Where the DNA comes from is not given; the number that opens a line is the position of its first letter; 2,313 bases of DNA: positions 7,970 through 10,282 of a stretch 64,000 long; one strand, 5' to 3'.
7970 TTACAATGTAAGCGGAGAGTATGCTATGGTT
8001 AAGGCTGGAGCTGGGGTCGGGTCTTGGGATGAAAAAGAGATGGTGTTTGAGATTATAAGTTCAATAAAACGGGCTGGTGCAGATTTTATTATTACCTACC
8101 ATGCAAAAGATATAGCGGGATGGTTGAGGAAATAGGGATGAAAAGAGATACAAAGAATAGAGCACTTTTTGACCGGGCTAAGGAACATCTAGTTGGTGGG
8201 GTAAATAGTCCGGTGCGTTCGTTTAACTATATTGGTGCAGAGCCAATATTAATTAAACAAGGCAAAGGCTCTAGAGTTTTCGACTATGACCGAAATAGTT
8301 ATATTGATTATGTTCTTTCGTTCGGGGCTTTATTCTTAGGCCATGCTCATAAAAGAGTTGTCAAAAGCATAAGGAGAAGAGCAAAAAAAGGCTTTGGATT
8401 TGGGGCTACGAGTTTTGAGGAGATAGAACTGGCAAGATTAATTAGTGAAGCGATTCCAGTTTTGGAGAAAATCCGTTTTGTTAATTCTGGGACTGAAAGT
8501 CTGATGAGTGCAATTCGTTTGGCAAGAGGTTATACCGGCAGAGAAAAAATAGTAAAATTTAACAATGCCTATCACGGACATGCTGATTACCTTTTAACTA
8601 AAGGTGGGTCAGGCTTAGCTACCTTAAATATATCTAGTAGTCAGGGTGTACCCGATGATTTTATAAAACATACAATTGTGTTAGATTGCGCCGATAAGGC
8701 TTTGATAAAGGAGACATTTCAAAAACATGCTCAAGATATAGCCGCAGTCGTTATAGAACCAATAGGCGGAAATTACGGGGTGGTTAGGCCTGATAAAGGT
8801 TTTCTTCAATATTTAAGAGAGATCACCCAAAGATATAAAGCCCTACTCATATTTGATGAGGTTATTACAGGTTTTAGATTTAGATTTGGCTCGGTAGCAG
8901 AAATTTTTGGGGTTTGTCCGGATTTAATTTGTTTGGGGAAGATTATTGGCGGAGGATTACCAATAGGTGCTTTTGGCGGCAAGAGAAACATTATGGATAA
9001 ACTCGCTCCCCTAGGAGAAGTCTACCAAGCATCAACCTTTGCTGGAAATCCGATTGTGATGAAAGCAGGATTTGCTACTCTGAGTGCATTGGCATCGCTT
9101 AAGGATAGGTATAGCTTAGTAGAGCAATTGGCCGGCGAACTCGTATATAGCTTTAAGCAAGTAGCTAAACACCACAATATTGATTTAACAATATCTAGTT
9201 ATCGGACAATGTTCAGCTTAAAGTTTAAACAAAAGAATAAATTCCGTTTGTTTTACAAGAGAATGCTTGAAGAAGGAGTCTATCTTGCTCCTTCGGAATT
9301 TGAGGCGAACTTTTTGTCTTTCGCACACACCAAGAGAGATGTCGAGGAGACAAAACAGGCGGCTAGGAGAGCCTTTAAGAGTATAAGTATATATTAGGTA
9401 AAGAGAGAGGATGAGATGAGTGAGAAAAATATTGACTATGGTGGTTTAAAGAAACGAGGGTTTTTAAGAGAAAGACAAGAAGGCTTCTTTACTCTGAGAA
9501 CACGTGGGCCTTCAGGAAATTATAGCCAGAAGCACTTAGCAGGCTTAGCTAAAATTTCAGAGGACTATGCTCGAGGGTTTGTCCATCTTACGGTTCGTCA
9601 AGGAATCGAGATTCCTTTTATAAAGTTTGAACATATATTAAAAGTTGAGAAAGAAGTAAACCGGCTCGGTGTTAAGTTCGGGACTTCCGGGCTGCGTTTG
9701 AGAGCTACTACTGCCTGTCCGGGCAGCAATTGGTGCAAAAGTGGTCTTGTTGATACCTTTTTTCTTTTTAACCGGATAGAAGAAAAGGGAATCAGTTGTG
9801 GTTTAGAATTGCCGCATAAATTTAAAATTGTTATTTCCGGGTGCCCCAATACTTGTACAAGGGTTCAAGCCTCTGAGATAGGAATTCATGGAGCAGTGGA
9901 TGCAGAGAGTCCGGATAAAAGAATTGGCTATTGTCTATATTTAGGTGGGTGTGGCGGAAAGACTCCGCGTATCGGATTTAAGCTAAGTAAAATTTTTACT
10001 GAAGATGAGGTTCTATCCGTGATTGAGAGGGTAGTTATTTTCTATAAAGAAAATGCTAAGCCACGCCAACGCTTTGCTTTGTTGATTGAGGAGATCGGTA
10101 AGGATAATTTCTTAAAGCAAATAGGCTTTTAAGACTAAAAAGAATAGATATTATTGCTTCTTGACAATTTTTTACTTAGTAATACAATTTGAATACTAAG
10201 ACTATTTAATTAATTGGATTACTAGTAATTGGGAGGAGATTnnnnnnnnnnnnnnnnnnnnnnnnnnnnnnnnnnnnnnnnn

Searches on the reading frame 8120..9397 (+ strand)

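Call 86: search_protein_families(library=pfam, proteins=[window:8120-9397:+], max_evalue=0.00001)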
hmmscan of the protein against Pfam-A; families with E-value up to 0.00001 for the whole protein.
window:8120-9397:+ (425 aa): 1 family
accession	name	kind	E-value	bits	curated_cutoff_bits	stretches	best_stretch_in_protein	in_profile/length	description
PF00202.27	Aminotran_3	-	1.2e-64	218.9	30.5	1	42-392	10-374/403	Aminotransferase class-III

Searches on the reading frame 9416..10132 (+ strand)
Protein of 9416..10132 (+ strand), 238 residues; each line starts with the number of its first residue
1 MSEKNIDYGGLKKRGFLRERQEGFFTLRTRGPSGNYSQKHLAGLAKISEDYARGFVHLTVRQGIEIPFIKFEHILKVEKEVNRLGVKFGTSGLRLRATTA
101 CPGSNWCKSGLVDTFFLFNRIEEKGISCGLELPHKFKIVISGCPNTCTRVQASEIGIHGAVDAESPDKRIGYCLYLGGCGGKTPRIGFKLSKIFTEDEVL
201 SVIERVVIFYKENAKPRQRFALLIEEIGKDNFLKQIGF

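Call 86: search_protein_families(library=pfam, proteins=[window:9416-10132:+], max_evalue=0.00001)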
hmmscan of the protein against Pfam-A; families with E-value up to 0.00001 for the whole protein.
window:9416-10132:+ (238 aa): 2 families
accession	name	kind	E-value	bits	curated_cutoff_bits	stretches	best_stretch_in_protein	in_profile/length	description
PF01077.27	NIR_SIR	-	9.6e-30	103.6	27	1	93-236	3-150/158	Nitrite and sulphite reductase 4Fe-4S domain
PF03460.22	NIR_SIR_ferr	-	1.8e-15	56.8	24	1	19-82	3-67/69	Nitrite/Sulfite reductase ferredoxin-like half domain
